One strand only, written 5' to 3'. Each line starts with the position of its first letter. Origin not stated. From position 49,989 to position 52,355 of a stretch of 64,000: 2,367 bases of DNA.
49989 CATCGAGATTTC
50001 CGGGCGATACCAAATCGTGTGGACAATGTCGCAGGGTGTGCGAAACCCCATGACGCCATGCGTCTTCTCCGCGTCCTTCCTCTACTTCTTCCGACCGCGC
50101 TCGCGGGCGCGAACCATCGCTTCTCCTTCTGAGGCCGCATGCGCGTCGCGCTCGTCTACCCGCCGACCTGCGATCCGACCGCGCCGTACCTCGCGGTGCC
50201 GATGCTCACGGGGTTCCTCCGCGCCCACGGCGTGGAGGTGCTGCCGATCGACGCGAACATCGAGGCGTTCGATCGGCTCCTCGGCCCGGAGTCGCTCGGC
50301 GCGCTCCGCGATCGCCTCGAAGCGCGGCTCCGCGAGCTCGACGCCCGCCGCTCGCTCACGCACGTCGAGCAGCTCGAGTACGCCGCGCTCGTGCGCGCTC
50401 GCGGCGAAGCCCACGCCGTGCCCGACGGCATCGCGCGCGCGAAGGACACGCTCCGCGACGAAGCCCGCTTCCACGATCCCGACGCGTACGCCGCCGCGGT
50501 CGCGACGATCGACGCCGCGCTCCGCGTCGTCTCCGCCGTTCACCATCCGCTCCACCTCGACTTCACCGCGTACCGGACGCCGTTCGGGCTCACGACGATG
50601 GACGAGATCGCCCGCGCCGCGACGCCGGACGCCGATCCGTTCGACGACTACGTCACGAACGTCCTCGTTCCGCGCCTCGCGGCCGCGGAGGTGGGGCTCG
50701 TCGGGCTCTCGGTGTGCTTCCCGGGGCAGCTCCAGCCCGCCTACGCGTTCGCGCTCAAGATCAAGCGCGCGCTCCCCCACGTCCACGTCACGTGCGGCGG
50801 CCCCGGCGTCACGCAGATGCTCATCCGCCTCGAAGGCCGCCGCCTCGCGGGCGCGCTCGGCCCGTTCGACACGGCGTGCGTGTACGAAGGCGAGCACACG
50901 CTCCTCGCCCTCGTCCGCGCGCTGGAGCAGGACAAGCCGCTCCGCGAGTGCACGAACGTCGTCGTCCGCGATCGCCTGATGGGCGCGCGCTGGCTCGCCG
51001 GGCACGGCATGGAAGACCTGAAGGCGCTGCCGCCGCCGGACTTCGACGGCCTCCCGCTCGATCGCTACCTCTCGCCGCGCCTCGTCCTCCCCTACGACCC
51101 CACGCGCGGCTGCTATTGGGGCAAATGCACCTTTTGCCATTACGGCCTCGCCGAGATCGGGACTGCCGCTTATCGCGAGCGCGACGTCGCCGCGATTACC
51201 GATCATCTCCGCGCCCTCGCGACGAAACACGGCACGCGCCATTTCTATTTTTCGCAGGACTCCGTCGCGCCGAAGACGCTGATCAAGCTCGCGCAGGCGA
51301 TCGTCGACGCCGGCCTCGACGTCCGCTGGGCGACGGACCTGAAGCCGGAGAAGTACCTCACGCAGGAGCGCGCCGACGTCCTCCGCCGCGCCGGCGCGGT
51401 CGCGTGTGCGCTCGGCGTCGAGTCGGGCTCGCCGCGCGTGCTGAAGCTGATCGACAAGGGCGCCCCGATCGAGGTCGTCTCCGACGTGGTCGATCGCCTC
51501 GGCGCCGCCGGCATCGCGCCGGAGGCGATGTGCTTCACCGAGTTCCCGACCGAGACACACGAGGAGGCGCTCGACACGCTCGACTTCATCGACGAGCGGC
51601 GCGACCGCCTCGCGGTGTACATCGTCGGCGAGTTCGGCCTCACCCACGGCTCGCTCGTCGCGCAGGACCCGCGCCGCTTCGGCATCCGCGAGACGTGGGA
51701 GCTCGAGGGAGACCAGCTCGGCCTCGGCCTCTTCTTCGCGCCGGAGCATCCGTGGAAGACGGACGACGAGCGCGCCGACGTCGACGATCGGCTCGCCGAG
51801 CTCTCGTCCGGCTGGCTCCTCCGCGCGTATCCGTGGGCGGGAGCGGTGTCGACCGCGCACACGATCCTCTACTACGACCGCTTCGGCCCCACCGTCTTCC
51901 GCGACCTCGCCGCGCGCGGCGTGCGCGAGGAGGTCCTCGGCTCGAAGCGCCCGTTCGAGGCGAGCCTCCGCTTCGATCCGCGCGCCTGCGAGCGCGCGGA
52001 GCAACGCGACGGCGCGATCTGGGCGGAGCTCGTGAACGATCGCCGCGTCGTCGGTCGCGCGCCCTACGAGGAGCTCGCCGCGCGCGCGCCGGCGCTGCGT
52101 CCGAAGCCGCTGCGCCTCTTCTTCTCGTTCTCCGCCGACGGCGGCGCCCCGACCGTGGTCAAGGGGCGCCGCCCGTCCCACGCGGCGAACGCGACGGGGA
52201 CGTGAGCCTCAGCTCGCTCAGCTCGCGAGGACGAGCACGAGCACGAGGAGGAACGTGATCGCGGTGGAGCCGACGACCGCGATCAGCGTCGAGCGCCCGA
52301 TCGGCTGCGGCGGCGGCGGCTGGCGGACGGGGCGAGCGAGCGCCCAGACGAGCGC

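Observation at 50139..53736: Cassette of B12-binding radical SAM (Cx4Cx2C), HEFAGH polytopic membrane protein and an unknown partner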

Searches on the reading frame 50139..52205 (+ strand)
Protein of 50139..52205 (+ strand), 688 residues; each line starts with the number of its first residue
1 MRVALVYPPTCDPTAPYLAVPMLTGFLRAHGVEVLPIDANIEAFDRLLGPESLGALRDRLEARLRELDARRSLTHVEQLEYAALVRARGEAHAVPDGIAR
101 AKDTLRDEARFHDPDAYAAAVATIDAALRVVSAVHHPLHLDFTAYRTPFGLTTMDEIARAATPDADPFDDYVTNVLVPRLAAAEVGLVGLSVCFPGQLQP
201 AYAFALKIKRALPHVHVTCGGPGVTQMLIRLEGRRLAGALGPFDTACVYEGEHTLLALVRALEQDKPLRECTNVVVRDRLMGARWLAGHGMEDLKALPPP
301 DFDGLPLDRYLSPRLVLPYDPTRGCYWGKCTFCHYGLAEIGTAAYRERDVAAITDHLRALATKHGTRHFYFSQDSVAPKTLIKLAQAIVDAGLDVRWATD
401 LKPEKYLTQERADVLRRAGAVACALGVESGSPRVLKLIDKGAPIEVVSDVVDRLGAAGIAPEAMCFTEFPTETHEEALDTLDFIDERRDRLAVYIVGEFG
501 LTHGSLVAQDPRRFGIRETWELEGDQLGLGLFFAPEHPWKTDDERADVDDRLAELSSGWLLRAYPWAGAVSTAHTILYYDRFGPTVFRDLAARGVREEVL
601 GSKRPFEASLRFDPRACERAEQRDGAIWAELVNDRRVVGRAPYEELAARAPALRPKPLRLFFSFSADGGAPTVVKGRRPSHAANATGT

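Call 3: search_protein_families(library=pfam, proteins=[window:50139-52205:+], max_evalue=0.01)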
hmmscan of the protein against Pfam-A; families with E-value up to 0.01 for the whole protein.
window:50139-52205:+ (688 aa): 2 families
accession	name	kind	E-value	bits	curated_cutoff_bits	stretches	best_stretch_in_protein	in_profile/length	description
PF04055.27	Radical_SAM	-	5.8e-15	56.3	29.5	1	321-484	3-166/166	Radical SAM superfamily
PF02310.24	B12-binding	-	1.4e-06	28.6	32.1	1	176-258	43-120/121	B12 binding domain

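Call 4: search_protein_families(library=ncbifam, proteins=[window:50139-52205:+], max_evalue=0.01)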
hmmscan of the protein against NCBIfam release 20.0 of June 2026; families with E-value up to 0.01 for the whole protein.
window:50139-52205:+ (688 aa): 15 families
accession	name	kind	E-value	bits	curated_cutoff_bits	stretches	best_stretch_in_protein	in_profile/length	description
TIGR03975.1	rSAM_ocin_1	subfamily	7.1e-27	94.1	281.85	1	170-443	115-386/606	RiPP maturation radical SAM C-methyltransferase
TIGR04479.1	bcpD_PhpK_rSAM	subfamily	6.9e-26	90.7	600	1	175-488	101-410/504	PhpK family radical SAM P-methyltransferase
NF050148.1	rSAM_ApyD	equivalog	4.7e-21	74.8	750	1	201-486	90-365/645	RiPP biosynthesis radical SAM protein ApyD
TIGR04072.2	rSAM_ladder_B12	equivalog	1.9e-19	69.7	360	1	211-488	95-350/443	lipid biosynthesis B12-binding/radical SAM protein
TIGR04013.1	B12_SAM_MJ_1487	hypoth_equivalog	4.2e-14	52.2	251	1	243-486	92-332/382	TIGR04013 family B12-binding domain/radical SAM domain-containing protein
TIGR04014.1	B12_SAM_MJ_0865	equivalog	5.2e-12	45.3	360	1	250-487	97-336/434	methyl-coenzyme M reductase glutamine C-methyltransferase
TIGR03471.1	HpnJ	equivalog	3.8e-11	42.5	577.6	1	304-486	182-364/472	hopanoid biosynthesis associated radical SAM protein HpnJ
TIGR02026.1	BchE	equivalog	1.3e-09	37.5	481.35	1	249-483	122-361/497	magnesium-protoporphyrin IX monomethyl ester anaerobic oxidative cyclase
TIGR04385.1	B12_rSAM_cofa1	equivalog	8.1e-09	35.2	450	1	208-486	93-363/438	B12 lower ligand biosynthesis radical SAM protein BzaD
NF038361.1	rSAM_Sden_1168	equivalog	2.2e-07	29.8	575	1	179-486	135-450/560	Sden_1168 family B12-binding radical SAM P-methyltransferase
NF045585.1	rSAM_slr0320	equivalog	2.9e-06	26.1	775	1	322-460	241-380/511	photosystem II high light acclimation radical SAM protein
NF040546.1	rSAM_CUAEP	equivalog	3.5e-05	22.7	500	1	147-487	12-341/468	CUAEP/CCAEP-tail radical SAM (seleno)protein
NF033070.1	rSAM_AprD4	equivalog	4e-05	22.7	500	1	291-486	167-365/456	AprD4 family radical SAM diol-dehydratase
TIGR04367.1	HpnR_B12_rSAM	equivalog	0.00056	18.6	650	1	147-361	21-228/490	hopanoid C-3 methylase HpnR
TIGR00538.1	hemN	equivalog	0.0043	15.9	324.95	1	370-494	115-238/454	oxygen-independent coproporphyrinogen III oxidase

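Call 12: find_homologous_proteins(query=window:50139-52205:+)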
Query window:50139-52205:+ (688 aa): 1092 proteins with E <= 0.001 among 8000 candidates; the best 120 are listed.
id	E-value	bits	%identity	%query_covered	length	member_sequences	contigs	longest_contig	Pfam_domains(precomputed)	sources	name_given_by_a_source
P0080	0.0e+0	1568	100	100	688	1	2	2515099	PF04055.28,PF02310.25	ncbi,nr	ncbi:MAG: radical SAM protein [Labilithrix sp.]|nr:radical SAM protein [Labilithrix sp.] MCW5813169.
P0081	0.0e+0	1293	81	100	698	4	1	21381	PF04055.28,PF02310.25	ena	-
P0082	0.0e+0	1293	81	100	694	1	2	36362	PF04055.28,PF02310.25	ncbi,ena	-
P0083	0.0e+0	1287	81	100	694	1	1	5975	PF04055.28,PF02310.25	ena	-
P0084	0.0e+0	1286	81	100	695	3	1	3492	PF04055.28,PF02310.25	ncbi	-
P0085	0.0e+0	1285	80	100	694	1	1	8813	PF04055.28,PF02310.25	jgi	-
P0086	0.0e+0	1285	80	100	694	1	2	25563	PF04055.28,PF02310.25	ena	-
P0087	0.0e+0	1285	80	100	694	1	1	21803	PF04055.28,PF02310.25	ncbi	-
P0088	0.0e+0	1284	80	100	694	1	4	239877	PF04055.28,PF02310.25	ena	-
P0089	0.0e+0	1282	80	100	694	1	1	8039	PF04055.28,PF02310.25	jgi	-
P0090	0.0e+0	1282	80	100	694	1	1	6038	PF04055.28,PF02310.25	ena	-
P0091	0.0e+0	1281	80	100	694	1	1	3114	PF04055.28,PF02310.25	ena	-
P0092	0.0e+0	1280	80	100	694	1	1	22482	PF04055.28,PF02310.25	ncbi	-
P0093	0.0e+0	1280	80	100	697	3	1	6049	PF04055.28,PF02310.25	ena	-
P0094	0.0e+0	1279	80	100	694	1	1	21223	PF04055.28,PF02310.25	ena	-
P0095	0.0e+0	1279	80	100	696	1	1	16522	PF04055.28,PF02310.25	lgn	-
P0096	0.0e+0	1278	80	100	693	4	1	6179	PF04055.28,PF02310.25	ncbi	ncbi:hypothetical protein BH11MYX4_BH11MYX4_52450 [soil metagenome]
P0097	0.0e+0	1277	80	100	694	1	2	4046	PF04055.28,PF02310.25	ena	-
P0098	0.0e+0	1276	80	100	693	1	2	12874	PF04055.28,PF02310.25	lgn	-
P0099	0.0e+0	1273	80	100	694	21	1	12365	PF04055.28,PF02310.25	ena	-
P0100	0.0e+0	1271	80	100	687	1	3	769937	PF04055.28,PF02310.25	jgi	jgi:anaerobic magnesium-protoporphyrin IX monomethyl ester cyclase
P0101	0.0e+0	1269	79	100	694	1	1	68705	PF04055.28,PF02310.25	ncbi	-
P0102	0.0e+0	1269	79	100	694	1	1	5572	PF04055.28,PF02310.25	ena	-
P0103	0.0e+0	1264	79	100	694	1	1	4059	PF04055.28,PF02310.25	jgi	jgi:hypothetical protein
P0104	0.0e+0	1262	79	100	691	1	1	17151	PF04055.28,PF02310.25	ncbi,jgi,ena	jgi:hypothetical protein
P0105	0.0e+0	1262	78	100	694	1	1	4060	PF04055.28,PF02310.25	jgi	jgi:hypothetical protein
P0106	0.0e+0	1262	78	100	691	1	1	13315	PF04055.28,PF02310.25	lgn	-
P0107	0.0e+0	1259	78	100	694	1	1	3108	PF04055.28,PF02310.25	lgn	-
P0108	0.0e+0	1258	78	100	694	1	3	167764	PF04055.28,PF02310.25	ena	-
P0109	0.0e+0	1257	78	100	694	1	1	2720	PF04055.28,PF02310.25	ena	-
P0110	0.0e+0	1257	79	100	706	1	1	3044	PF04055.28,PF02310.25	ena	-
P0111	0.0e+0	1257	78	100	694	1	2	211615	PF04055.28,PF02310.25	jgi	jgi:anaerobic magnesium-protoporphyrin IX monomethyl ester cyclase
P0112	0.0e+0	1257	78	100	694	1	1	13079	PF04055.28,PF02310.25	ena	-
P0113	0.0e+0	1256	78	100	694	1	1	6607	PF04055.28,PF02310.25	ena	-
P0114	0.0e+0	1256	78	100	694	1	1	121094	PF04055.28,PF02310.25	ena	-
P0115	0.0e+0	1256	78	100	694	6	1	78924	PF04055.28,PF02310.25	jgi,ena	-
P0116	0.0e+0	1256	78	100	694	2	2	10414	PF04055.28,PF02310.25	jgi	jgi:anaerobic magnesium-protoporphyrin IX monomethyl ester cyclase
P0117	0.0e+0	1255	78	100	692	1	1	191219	PF04055.28,PF02310.25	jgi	jgi:hypothetical protein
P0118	0.0e+0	1255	79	100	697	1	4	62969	PF04055.28,PF02310.25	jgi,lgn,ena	-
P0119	0.0e+0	1255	78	100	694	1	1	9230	PF04055.28,PF02310.25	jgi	-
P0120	0.0e+0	1254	78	100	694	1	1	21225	PF04055.28,PF02310.25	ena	-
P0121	0.0e+0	1253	78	100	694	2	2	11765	PF04055.28,PF02310.25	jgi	jgi:hypothetical protein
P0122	0.0e+0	1253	78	100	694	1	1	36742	PF04055.28,PF02310.25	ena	-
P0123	0.0e+0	1252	79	100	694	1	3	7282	PF04055.28,PF02310.25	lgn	-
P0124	0.0e+0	1252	80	100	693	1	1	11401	PF04055.28,PF02310.25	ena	-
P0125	0.0e+0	1251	78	100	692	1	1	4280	PF04055.28,PF02310.25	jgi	jgi:anaerobic magnesium-protoporphyrin IX monomethyl ester cyclase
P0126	0.0e+0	1250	78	100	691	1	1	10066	PF04055.28,PF02310.25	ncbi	ncbi:MAG: radical SAM protein [Polyangiaceae bacterium]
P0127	0.0e+0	1249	79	100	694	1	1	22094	PF04055.28,PF02310.25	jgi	jgi:anaerobic magnesium-protoporphyrin IX monomethyl ester cyclase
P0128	0.0e+0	1249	78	100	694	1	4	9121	PF04055.28,PF02310.25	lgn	-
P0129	0.0e+0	1248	78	100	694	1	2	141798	PF04055.28,PF02310.25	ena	-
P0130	0.0e+0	1247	78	100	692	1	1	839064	PF04055.28,PF02310.25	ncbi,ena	-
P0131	0.0e+0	1246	78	100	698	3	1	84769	PF04055.28,PF02310.25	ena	-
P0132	0.0e+0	1246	79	100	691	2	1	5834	PF04055.28,PF02310.25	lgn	-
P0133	0.0e+0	1245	78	100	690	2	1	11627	PF04055.28,PF02310.25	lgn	-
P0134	0.0e+0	1245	78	100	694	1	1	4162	PF04055.28,PF02310.25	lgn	-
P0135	0.0e+0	1243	78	100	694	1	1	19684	PF04055.28,PF02310.25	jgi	jgi:hypothetical protein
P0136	0.0e+0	1240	78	100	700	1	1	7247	PF04055.28,PF02310.25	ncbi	-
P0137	0.0e+0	1239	78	100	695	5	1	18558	PF04055.28,PF02310.25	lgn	-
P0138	0.0e+0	1238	78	100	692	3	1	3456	PF04055.28,PF02310.25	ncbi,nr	ncbi:MAG TPA: radical SAM protein [Labilithrix sp.]|nr:radical SAM protein [Labilithrix sp.]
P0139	0.0e+0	1237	79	100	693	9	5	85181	PF04055.28,PF02310.25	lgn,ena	-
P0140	0.0e+0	1237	79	100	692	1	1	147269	PF04055.28,PF02310.25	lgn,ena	-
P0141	0.0e+0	1236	77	100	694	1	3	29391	PF04055.28,PF02310.25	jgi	jgi:anaerobic magnesium-protoporphyrin IX monomethyl ester cyclase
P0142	0.0e+0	1235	77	100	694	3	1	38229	PF04055.28,PF02310.25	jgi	jgi:anaerobic magnesium-protoporphyrin IX monomethyl ester cyclase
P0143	0.0e+0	1233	77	100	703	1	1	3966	PF04055.28,PF02310.25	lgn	-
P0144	0.0e+0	1233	78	100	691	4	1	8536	PF04055.28,PF02310.25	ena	-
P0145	0.0e+0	1233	78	100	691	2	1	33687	PF04055.28,PF02310.25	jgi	jgi:anaerobic magnesium-protoporphyrin IX monomethyl ester cyclase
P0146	0.0e+0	1229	78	100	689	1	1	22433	PF04055.28,PF02310.25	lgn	-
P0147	0.0e+0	1227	78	100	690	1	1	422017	PF04055.28,PF02310.25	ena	-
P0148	0.0e+0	1226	78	100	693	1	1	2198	PF04055.28,PF02310.25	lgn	-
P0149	0.0e+0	1226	76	100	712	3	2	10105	PF04055.28,PF02310.25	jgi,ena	jgi:hypothetical protein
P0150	0.0e+0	1224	78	99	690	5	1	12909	PF04055.28,PF02310.25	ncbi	ncbi:MAG: B12-binding domain-containing radical SAM protein [Polyangiales bacterium]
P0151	0.0e+0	1223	76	100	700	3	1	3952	PF04055.28,PF02310.25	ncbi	-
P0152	0.0e+0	1222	78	100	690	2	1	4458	PF04055.28,PF02310.25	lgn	-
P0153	0.0e+0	1218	80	97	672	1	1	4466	PF04055.28,PF02310.25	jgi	jgi:hypothetical protein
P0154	0.0e+0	1218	78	100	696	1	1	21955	PF04055.28,PF02310.25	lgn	-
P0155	0.0e+0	1218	77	100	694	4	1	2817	PF04055.28,PF02310.25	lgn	-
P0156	0.0e+0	1217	78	97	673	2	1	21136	PF04055.28,PF02310.25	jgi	jgi:hypothetical protein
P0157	0.0e+0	1217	77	100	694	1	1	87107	PF04055.28,PF02310.25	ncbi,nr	ncbi:MAG: yliB [Labilithrix sp.]|nr:yliB [Labilithrix sp.]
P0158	0.0e+0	1217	77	100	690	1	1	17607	PF04055.28,PF02310.25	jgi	jgi:radical SAM superfamily enzyme YgiQ (UPF0313 family)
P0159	0.0e+0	1214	76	100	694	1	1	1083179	PF04055.28,PF02310.25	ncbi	-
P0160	0.0e+0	1212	78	100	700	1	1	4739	PF04055.28,PF02310.25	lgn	-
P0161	0.0e+0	1212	77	100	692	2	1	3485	PF04055.28,PF02310.25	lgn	-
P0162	0.0e+0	1209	77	99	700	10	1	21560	PF04055.28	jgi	jgi:radical SAM superfamily enzyme YgiQ (UPF0313 family)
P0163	0.0e+0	1207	78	99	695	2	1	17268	PF04055.28,PF02310.25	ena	-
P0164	0.0e+0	1206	79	97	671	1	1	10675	PF04055.28,PF02310.25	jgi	jgi:hypothetical protein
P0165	0.0e+0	1200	76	99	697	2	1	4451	PF04055.28,PF02310.25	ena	-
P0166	0.0e+0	1199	77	99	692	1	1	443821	PF04055.28,PF02310.25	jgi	-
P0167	0.0e+0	1199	77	100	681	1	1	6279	PF04055.28,PF02310.25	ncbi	ncbi:MAG TPA: radical SAM protein [Labilithrix sp.]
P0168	0.0e+0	1198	78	99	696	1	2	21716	PF04055.28,PF02310.25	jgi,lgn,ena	-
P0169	0.0e+0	1197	76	100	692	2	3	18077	PF04055.28,PF02310.25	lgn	-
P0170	0.0e+0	1196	77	100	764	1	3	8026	PF04055.28,PF02310.25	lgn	-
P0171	0.0e+0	1195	76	100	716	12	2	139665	PF04055.28,PF02310.25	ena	-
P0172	0.0e+0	1194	76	99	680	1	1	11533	PF04055.28,PF02310.25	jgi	jgi:radical SAM superfamily enzyme YgiQ (UPF0313 family)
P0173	0.0e+0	1192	76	100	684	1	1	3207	PF04055.28,PF02310.25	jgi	jgi:hypothetical protein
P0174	0.0e+0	1192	76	100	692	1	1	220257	PF04055.28,PF02310.25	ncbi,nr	ncbi:MAG: cobalamin-dependent protein [Deltaproteobacteria bacterium]|nr:cobalamin-dependent protein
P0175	0.0e+0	1190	76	99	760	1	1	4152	PF04055.28,PF02310.25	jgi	jgi:anaerobic magnesium-protoporphyrin IX monomethyl ester cyclase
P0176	0.0e+0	1188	75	99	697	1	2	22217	PF04055.28,PF02310.25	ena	-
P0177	0.0e+0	1187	75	100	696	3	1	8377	PF04055.28,PF02310.25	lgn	-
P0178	0.0e+0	1182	76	99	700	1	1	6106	PF04055.28,PF02310.25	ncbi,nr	ncbi:MAG: yliB [Myxococcaceae bacterium]|nr:yliB [Myxococcaceae bacterium]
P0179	0.0e+0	1178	73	100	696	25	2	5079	PF04055.28,PF02310.25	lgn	-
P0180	0.0e+0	1173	76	100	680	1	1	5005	PF04055.28,PF02310.25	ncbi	-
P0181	0.0e+0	1165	75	99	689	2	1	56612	PF04055.28,PF02310.25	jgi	jgi:radical SAM superfamily enzyme YgiQ (UPF0313 family)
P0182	0.0e+0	1163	76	99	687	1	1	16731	PF04055.28,PF02310.25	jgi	jgi:anaerobic magnesium-protoporphyrin IX monomethyl ester cyclase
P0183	0.0e+0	1163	73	100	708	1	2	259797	PF04055.28,PF02310.25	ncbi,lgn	-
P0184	0.0e+0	1162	74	100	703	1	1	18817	PF04055.28,PF02310.25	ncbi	-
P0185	0.0e+0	1161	74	100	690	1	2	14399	PF04055.28,PF02310.25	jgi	jgi:hypothetical protein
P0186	0.0e+0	1158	74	100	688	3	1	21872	PF04055.28,PF02310.25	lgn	-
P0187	0.0e+0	1157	75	100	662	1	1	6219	PF04055.28,PF02310.25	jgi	jgi:anaerobic magnesium-protoporphyrin IX monomethyl ester cyclase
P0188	0.0e+0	1155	75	99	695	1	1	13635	PF04055.28,PF02310.25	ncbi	-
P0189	0.0e+0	1154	73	100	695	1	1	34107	PF04055.28,PF02310.25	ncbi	-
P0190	0.0e+0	1153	75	100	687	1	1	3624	PF04055.28,PF02310.25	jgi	jgi:radical SAM superfamily enzyme YgiQ (UPF0313 family)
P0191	0.0e+0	1152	73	99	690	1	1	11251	PF04055.28,PF02310.25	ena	-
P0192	0.0e+0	1151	74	100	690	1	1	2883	PF04055.28,PF02310.25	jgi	jgi:hypothetical protein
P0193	0.0e+0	1151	74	99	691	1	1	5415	PF04055.28,PF02310.25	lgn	-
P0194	0.0e+0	1148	76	99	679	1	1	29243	PF04055.28,PF02310.25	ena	-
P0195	0.0e+0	1147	74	100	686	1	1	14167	PF04055.28,PF02310.25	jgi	jgi:hypothetical protein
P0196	0.0e+0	1145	74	99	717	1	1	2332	PF04055.28,PF02310.25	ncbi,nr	ncbi:MAG: radical SAM protein [Myxococcales bacterium]|nr:MAG: radical SAM protein [Myxococcales bac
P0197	0.0e+0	1145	74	99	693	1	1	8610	PF04055.28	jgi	jgi:anaerobic magnesium-protoporphyrin IX monomethyl ester cyclase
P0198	0.0e+0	1145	73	100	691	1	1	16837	PF04055.28,PF02310.25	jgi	jgi:anaerobic magnesium-protoporphyrin IX monomethyl ester cyclase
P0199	0.0e+0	1144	75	99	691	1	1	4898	PF04055.28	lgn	-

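Call 15: find_encoding_contigs(protein=P0159, flank=10000, max_places=2)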
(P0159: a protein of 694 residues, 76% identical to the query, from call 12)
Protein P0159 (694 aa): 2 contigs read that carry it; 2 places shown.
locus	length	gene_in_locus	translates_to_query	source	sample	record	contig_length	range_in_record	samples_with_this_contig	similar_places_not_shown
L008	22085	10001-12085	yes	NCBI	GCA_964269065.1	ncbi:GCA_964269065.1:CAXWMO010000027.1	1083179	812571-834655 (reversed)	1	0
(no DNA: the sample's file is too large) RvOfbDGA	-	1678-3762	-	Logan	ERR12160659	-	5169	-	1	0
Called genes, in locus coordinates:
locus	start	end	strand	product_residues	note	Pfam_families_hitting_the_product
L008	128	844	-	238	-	-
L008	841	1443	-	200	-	PF04542:Sigma70_r2, PF08281:Sigma70_r4_2, PF04545:Sigma70_r4 (weak)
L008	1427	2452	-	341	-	-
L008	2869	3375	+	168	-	-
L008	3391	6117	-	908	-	PF17900:Peptidase_M1_N, PF01433:Peptidase_M1, PF11838:ERAP1_C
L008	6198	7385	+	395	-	PF20030:bpMoxR, PF13191:AAA_16 (faint), PF00004:AAA (weak), PF07726:AAA_3 (weak), PF07728:AAA_5, PF17868:AAA_lid_8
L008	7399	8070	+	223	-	PF00814:TsaD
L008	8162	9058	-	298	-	PF03781:FGE-sulfatase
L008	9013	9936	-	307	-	PF03781:FGE-sulfatase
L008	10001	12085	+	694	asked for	PF02310:B12-binding (weak), PF04055:Radical_SAM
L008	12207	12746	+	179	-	PF00027:cNMP_binding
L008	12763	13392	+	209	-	PF14522:Cytochrome_C7 (weak)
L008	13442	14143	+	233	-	PF01726:LexA_DNA_bind, PF00717:Peptidase_S24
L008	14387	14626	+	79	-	PF14346:DUF4398 (weak)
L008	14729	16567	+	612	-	-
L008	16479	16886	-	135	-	-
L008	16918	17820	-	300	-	-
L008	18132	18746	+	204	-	PF00072:Response_reg, PF00196:GerE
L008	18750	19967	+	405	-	PF13581:HATPase_c_2 (faint), PF02518:HATPase_c (weak)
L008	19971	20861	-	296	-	-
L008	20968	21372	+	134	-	PF00383:dCMP_cyt_deam_1, PF14437:MafB19-deam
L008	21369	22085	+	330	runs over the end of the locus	PF01820:Dala_Dala_lig_N, PF07478:Dala_Dala_lig_C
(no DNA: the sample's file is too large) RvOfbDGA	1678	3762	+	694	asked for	PF02310:B12-binding (weak), PF04055:Radical_SAM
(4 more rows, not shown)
